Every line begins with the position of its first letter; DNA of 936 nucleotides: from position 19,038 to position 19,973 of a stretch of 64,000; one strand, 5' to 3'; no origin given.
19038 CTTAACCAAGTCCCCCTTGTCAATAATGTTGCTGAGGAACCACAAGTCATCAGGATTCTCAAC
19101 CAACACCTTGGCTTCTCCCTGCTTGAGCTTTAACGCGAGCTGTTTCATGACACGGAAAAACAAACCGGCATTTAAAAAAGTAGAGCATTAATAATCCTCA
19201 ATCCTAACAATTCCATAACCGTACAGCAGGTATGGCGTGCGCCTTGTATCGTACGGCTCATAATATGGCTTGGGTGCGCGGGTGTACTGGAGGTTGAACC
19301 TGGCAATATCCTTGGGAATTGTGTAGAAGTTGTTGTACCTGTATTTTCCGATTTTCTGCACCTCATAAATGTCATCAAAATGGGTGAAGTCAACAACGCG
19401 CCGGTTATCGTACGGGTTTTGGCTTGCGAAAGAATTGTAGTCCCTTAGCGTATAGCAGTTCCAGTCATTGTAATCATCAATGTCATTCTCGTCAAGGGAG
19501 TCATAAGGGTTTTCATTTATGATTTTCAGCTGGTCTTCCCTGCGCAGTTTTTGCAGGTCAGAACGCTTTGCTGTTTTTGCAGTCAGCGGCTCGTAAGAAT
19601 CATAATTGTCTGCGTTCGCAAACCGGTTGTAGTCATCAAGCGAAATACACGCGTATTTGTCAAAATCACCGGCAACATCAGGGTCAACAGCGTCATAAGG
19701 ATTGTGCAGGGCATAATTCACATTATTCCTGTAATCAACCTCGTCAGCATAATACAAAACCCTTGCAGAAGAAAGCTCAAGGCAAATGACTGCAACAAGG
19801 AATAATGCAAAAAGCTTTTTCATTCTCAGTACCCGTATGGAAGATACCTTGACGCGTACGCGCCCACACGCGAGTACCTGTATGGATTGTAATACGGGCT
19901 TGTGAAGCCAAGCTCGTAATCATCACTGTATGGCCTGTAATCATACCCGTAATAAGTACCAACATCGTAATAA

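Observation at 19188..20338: Tandem pair of secreted tyrosine-rich low-complexity proteins next to the surface-module operon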

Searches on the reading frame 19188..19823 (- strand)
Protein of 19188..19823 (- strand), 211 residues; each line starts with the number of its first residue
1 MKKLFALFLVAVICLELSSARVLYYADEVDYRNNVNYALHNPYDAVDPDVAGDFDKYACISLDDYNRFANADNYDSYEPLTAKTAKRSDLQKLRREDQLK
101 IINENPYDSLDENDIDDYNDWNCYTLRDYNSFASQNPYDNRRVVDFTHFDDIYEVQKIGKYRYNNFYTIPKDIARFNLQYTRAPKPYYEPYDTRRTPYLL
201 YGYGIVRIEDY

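Call 5: search_protein_families(library=pfam, proteins=[window:19188-19823:-], max_evalue=0.1)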
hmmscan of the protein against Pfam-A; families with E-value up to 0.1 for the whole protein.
window:19188-19823:- (211 aa): 0 families

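Call 6: search_protein_families(library=ncbifam, proteins=[window:19188-19823:-], max_evalue=0.1)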
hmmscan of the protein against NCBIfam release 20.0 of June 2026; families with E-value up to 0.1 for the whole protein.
window:19188-19823:- (211 aa): 1 family
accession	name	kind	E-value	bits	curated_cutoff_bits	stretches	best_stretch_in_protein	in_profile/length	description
NF051431.1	Rv0361_Cterm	subfamily_domain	0.00014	22.1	37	0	4-74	6-78/140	Rv0361 family membrane protein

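Call 7: find_homologous_proteins(query=window:19188-19823:-, max_evalue=0.01)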
Query window:19188-19823:- (211 aa): 42 proteins with E <= 0.01 among 139 candidates.
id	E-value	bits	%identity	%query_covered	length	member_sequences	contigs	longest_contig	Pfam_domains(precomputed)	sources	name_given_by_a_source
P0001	2.2e-137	474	100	100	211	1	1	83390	-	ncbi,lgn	-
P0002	9.4e-117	406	85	100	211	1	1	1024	-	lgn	-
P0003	5.0e-116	404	83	100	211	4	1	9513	-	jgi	jgi:hypothetical protein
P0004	9.0e-107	374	80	100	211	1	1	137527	-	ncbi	ncbi:MAG: hypothetical protein QXT19_00765 [Candidatus Woesearchaeota archaeon]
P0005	6.9e-102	358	74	100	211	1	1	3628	-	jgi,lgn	jgi:hypothetical protein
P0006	4.7e-99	349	72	100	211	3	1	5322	-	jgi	jgi:hypothetical protein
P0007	1.4e-98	347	73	100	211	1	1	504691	-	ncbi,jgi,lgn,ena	-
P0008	4.0e-98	346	72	100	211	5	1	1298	-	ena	-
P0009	9.0e-98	344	73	92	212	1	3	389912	-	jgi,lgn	jgi:hypothetical protein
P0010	2.6e-94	333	68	100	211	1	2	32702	-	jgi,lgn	jgi:hypothetical protein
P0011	8.5e-94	331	70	100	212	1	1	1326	-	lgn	-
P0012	1.6e-93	331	69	100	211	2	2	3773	-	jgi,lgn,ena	-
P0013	1.2e-90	321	73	93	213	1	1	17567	-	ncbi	-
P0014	1.4e-89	318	70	100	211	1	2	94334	-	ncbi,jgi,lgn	jgi:hypothetical protein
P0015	1.0e-88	315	67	100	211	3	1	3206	-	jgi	jgi:hypothetical protein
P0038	2.1e-35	141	49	76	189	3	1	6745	-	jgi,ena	-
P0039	2.3e-33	134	43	84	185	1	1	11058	-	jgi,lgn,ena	-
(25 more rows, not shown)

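Call 13: find_encoding_contigs(protein=P0007, flank=10000, max_places=3)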
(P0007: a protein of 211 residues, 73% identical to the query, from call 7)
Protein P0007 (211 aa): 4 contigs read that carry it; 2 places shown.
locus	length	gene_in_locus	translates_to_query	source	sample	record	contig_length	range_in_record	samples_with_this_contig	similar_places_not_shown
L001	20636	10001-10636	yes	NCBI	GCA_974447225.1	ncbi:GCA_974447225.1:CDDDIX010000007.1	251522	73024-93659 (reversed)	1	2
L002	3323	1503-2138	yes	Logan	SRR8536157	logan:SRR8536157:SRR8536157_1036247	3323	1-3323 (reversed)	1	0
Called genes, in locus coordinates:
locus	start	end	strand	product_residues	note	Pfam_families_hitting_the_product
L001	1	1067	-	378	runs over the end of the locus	PF16450:Prot_ATP_ID_OB_C (faint), PF13191:AAA_16 (faint), PF00004:AAA, PF07724:AAA_2 (weak), PF17862:AAA_lid_3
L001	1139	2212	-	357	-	PF00579:tRNA-synt_1b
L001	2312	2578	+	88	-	PF05239:PRC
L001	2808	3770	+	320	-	PF05496:RuvB_N, PF13173:AAA_14 (faint), PF00004:AAA, PF13177:DNA_pol3_delta2, PF25361:AAA_lid_RFC1 (faint), PF08542:Rep_fac_C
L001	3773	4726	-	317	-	-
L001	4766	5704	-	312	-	-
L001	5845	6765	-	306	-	-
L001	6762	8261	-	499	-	-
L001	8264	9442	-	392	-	-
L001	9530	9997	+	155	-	-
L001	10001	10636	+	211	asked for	-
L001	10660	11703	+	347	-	PF26356:Pelota_N, PF03464:eRF1_2 (weak), PF03465:eRF1_3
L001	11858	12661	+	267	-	PF01978:TrmB, PF11495:TrmB_EBD_N (weak)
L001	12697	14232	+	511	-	PF00587:tRNA-synt_2b (faint), PF01409:tRNA-synt_2d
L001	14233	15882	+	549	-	PF18262:PhetRS_B1 (faint), PF03484:B5, PF17759:tRNA_synthFbeta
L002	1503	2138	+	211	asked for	-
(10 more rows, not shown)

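Call 14: find_encoding_contigs(protein=P0039, flank=10000, max_places=3)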
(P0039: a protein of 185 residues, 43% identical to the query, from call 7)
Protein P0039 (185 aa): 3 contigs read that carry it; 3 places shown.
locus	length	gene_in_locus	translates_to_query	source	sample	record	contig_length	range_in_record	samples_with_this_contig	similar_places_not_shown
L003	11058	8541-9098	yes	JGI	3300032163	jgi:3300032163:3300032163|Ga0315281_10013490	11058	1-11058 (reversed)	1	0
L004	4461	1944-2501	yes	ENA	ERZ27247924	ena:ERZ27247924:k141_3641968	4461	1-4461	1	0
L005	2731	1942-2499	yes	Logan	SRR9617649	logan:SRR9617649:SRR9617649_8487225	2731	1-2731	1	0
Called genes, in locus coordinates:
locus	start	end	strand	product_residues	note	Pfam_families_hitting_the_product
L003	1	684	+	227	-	?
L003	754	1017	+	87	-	PF05239:PRC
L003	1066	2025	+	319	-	PF03215:Rad17 (weak), PF01078:Mg_chelatase (faint), PF05496:RuvB_N, PF13173:AAA_14 (weak), PF00004:AAA, PF13177:DNA_pol3_delta2, PF08542:Rep_fac_C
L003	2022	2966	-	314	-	-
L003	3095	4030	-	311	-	-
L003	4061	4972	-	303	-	-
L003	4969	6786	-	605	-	-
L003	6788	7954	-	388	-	-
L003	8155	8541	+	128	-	-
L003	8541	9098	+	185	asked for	-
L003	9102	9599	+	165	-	-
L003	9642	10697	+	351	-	PF26356:Pelota_N, PF03464:eRF1_2, PF03465:eRF1_3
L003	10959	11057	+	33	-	?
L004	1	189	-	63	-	?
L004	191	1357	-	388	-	-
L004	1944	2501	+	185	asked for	-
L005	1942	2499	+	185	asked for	-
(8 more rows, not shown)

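Call 15: find_encoding_contigs(protein=P0038, flank=10000, max_places=3)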
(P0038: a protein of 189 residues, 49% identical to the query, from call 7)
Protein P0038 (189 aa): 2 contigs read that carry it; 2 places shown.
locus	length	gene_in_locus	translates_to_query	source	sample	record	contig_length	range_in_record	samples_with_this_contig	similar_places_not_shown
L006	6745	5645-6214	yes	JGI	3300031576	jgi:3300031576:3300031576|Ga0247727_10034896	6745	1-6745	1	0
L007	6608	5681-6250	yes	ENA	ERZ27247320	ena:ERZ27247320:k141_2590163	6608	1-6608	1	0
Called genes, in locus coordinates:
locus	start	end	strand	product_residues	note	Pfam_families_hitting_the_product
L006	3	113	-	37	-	?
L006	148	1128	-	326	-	-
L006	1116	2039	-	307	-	-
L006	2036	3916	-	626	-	-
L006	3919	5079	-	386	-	-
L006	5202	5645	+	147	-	-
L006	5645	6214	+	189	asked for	-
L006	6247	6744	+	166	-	?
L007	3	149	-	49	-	?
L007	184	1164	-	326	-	-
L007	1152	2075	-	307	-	-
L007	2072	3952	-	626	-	-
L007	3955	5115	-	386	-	-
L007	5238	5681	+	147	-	-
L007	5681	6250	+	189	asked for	-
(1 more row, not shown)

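Call 19: predict_structure(alignment_id=A1)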
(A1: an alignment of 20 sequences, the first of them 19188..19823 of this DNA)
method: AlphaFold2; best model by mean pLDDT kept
length: 211 residues; sequences in the alignment: 20
mean_pLDDT: 64.8   pTM: 0.59
mean pLDDT of the five models: 64.8, 63.6, 61.0, 59.1, 57.4
residues with pLDDT >= 90: 3; 70-90: 102; 50-70: 53; < 50: 53
segments of 3 or more residues with pLDDT < 50: 16-20, 164-211
pLDDT, mean of each block of 10 residues (from residue 1): 79 57 68 78 71 80 88 73 85 84 80 68 69 68 64 65 46 39 34 35 34 31
secondary structure, 60 per line:
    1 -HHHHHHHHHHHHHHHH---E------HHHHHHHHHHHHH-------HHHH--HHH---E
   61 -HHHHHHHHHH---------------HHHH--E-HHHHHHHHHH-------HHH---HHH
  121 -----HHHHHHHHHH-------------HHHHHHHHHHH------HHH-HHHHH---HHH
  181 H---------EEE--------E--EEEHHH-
elements in order: H2-17 H28-40 H48-51 H62-71 H87-90 H95-104 H126-135 H149-159 H170-174 H178-181 E191-193 E205-207

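Call 22: fold_search(model_id=the predicted structure, library=pdb)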
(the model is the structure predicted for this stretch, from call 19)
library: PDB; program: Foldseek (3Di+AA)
matches with E <= 10: 10; with E <= 0.001: 0
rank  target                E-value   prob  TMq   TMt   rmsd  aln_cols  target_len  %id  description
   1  2w96_A                4.2e+00  0.01  0.14  0.12  19.5       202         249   13  Crystal Structure of CDK4 in complex with a D-type cyclin (released 2009-03-10)
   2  7vvv_A                4.7e+00  0.01  0.10  0.09  10.3       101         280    9  Crystal structure of MmtN (released 2022-04-20)
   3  6sg9_DJ               6.6e+00  0.01  0.12  0.09  19.6       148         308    7  Head domain of the mt-SSU assemblosome from Trypanosoma brucei (released 2019-09-18)
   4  7p76_H                6.9e+00  0.02  0.11  0.10   8.9        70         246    7  Re-engineered 2-deoxy-D-ribose-5-phosphate aldolase catalysing asymmetric Michael addition reactions, Schiff base comp (released 2021-10-27)
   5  7pua_DG               7.8e+00  0.01  0.14  0.09  16.4       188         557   12  Middle assembly intermediate of the Trypanosoma brucei mitoribosomal small subunit (released 2022-03-02)
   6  9njk_E                8.7e+00  0.02  0.11  0.09   8.7        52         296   21  The Cryo-EM structure of the yeast Rad51-ssDNA nucleoprotein filament ADP bound state (released 2025-03-19)
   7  7qg6_D                8.7e+00  0.01  0.13  0.11  15.9       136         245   14  Co-crystal structure of UPF3A-RRM-NOPS-L with UPF2-MIF4GIII (released 2022-07-20)
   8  9gy0_A                9.8e+00  0.01  0.13  0.06  15.4       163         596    8  Cryo_EM structure of human FAN1 R507H mutant in complex with 5' flap DNA substrate and PCNA (released 2025-01-29)
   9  5bv0_B                9.8e+00  0.01  0.14  0.14  13.6       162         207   12  Crystal Structure of a Complex Between the SNARE Nyv1 and the HOPS Vps33-Vps16 subcomplex from Chaetomium thermophilum (released 2015-08-05)
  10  3zgq                  9.8e+00  0.01  0.14  0.09  13.9       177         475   14  Crystal structure of human interferon-induced protein IFIT5 (released 2013-01-23)

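Call 25: find_related_loci(query=A1, collection=genome_contigs, flank=8000)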
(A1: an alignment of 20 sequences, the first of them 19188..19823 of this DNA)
Query A1 (211 aa) in genome_contigs; peptide patterns used: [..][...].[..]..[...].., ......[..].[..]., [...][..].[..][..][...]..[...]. (x = any residue, [..] = any of these).
129 stretches matched a pattern; 12 encode a relative of the query (tblastn E <= 1e-3); 12 distinct loci.
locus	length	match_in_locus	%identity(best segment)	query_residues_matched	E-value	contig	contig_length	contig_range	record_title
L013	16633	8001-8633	80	1-211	9e-111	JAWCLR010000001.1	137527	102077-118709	MAG: Candidatus Woesearchaeota archaeon isolate JZ-2_201705_bins_23 JZ-2_201705_bins_23_scaffold_1, whole genome shotgun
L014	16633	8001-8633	70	1-211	1e-90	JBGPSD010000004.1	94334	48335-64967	MAG: Candidatus Nanoarchaeia archaeon isolate OBJ1_062018_130_26 k141_18463_length_94334_cov_11.0000, whole genome shotg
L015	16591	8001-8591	68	14-211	3e-87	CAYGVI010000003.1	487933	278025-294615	MAG TPA_asm: uncultured Methanosarcinales archaeon isolate ERP119294_co2_107 genome assembly, contig: k141_4372029, whol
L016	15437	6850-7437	73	16-211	9e-87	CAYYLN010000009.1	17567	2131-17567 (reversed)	MAG TPA_asm: uncultured Methanosarcinales archaeon isolate binchicken_co38_1403 genome assembly, contig: NODE_6776_lengt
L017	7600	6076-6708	55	1-211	1e-78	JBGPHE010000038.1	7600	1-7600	MAG: Candidatus Nanoarchaeia archaeon isolate OBJ_0618_7090110_366 k141_2291778_length_7600_cov_118.6761, whole genome s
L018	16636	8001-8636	58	1-211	2e-73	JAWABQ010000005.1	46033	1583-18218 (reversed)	MAG: Candidatus Woesearchaeota archaeon isolate JZ-4_201808_bins_194 JZ-4_201808_bins_194_scaffold_5, whole genome shotg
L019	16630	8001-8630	56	1-211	1e-68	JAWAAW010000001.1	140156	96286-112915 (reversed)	MAG: Candidatus Woesearchaeota archaeon isolate JZ-4_201709_bins_170 JZ-4_201709_bins_170_scaffold_1, whole genome shotg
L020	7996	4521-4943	55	36-181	2e-39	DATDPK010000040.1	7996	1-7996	MAG TPA_asm: Candidatus Nanoarchaeia archaeon isolate SMAG_U7919 k141_1911460, whole genome shotgun sequence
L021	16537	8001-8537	45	1-184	2e-39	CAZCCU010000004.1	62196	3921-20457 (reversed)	MAG TPA_asm: uncultured Methanosarcinales archaeon isolate SRP119689_co1_339 genome assembly, contig: NODE_519_length_62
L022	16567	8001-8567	41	2-191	2e-38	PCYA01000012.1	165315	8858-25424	MAG: Candidatus Woesearchaeota archaeon CG10_big_fil_rev_8_21_14_0_10_37_12 CG10_8_21_14_0.10_scaffold_151_c, whole geno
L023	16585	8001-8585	44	2-203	1e-36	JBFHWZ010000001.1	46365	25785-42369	MAG: Candidatus Woesearchaeota archaeon isolate Mix_sand09.2021.07.Z.43 k141_3034148_length_46365_cov_13.7076, whole gen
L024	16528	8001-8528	43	5-184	3e-33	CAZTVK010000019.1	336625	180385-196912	MAG TPA_asm: uncultured Methanosarcinales archaeon isolate binchicken_co165_273 genome assembly, contig: k141_2390770, w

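Call 32: search_protein_representatives(alignment_id=A1)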
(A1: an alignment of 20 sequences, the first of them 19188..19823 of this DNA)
Query: 20 sequences, 211 profile positions. Proteins with E-value up to 0.001 (for the whole library): 22; up to 1e-10: 12; up to 1e-30: 8. The best 22 are listed.
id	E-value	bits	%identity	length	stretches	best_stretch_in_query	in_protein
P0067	3.3e-79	281.9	-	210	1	1-206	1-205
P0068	3.4e-71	255.7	-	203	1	4-195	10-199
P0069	2.4e-58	213.7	-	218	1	1-206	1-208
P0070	1.9e-55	204.3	-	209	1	1-185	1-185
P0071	2.7e-52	193.9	-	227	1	9-204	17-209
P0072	1.4e-40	155.7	-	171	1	1-172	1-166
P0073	3.4e-39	151.1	-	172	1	4-167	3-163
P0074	4.2e-33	131.2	-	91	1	99-193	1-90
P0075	2.8e-27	112.2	-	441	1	36-205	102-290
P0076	3.6e-25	105.3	-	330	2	27-181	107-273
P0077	9.2e-22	94.2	-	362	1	22-197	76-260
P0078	3.4e-17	79.2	-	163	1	114-191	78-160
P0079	2.5e-10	56.8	-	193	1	2-154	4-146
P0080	9.6e-10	54.9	-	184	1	56-148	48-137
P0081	2.0e-09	53.9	-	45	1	1-45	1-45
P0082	7.4e-06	42.2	-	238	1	51-150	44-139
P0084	1.6e-05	41.1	-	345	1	55-146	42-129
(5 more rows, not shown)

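Call 38: search_protein_families(library=pfam, alignment_id=A3, max_evalue=1)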
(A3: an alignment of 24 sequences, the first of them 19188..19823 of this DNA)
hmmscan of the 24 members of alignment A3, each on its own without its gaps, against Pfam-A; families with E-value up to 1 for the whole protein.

A. member 1, window:19188-19823:- (211 aa): 0 families

B. families by the number of members that match (of 24 scanned): 5 families
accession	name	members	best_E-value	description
PF06381.16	Phage_portal_3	1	0.00037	Phage portal protein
PF13273.12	DUF4064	1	0.0058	Protein of unknown function (DUF4064)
PF08942.16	DUF1919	1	0.059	Domain of unknown function (DUF1919)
PF21673.2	CCDC93_N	1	0.15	CCDC93 protein N-terminal domain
PF11968.14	Bmt2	1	0.19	25S rRNA (adenine(2142)-N(1))-methyltransferase, Bmt2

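Call 40: search_solved_structures(query=A1, max_evalue=10, show_alignments=2)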
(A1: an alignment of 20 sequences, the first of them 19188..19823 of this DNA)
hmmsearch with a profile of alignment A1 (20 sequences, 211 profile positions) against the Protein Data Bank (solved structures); distinct sequences matched with E-value up to 10: 2.
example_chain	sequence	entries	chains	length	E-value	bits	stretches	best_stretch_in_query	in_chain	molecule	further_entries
8esv_B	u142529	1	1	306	0.11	15.4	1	20-75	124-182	Tetraspanin-15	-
7rd5_F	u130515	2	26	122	0.53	13.2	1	28-75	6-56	Tetraspanin-15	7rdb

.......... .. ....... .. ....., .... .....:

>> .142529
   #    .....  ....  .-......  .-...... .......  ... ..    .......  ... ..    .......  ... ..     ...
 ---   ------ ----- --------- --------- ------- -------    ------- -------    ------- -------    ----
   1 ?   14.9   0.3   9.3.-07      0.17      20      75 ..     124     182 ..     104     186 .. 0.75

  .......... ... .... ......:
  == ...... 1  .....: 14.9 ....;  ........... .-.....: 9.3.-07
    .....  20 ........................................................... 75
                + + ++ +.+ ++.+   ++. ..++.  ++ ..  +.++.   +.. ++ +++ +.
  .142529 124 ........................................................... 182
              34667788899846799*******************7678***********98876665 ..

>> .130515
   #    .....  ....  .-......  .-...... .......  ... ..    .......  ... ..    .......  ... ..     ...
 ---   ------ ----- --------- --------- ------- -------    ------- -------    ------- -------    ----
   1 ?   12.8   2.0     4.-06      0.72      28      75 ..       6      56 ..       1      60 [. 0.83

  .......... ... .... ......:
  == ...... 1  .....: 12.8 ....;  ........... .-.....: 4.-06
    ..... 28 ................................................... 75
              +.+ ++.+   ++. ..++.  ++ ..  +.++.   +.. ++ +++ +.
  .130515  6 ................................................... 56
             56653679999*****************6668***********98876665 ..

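Call 44: find_encoding_contigs(protein=P0075, flank=8000, max_places=3)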
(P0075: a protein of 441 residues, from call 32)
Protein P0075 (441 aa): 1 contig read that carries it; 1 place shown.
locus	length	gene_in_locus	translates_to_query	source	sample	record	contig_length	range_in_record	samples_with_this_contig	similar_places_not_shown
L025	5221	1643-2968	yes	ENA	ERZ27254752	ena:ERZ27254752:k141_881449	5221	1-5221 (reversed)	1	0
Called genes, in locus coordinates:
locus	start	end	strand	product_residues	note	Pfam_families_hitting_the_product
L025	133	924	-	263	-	PF00665:rve, PF13683:rve_3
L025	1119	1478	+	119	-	-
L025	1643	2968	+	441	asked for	-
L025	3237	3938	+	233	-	-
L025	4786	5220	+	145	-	?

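Call 45: find_encoding_contigs(protein=P0080, flank=8000, max_places=3)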
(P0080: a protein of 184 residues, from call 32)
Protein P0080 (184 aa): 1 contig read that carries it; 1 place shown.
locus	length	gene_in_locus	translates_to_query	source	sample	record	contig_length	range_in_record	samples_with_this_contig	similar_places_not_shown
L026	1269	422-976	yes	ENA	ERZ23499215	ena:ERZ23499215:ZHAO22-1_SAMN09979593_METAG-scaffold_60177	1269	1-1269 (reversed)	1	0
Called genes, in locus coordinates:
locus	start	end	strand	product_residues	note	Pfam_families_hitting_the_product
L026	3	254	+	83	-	?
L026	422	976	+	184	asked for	-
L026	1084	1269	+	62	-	?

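Call 47: find_encoding_contigs(protein=P0079, flank=8000, max_places=3)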
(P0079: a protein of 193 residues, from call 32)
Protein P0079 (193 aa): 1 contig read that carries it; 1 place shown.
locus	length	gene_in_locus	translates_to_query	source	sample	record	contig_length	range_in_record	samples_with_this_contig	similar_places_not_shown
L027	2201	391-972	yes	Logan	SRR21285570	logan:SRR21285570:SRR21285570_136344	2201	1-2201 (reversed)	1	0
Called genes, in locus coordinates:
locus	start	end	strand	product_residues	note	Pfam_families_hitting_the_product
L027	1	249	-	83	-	?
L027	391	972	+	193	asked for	-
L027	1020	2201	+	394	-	?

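Call 48: find_encoding_contigs(protein=P0084, flank=8000, max_places=3)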
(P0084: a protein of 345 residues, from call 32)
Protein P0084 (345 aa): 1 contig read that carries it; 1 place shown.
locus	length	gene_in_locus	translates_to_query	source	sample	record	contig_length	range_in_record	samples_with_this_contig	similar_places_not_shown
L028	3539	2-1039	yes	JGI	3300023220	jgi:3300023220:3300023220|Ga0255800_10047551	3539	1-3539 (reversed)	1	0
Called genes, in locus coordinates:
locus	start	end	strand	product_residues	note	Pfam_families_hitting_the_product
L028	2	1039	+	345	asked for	?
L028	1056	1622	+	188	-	PF00300:His_Phos_1 (faint)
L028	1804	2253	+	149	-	-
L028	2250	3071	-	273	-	PF00730:HhH-GPD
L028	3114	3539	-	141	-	?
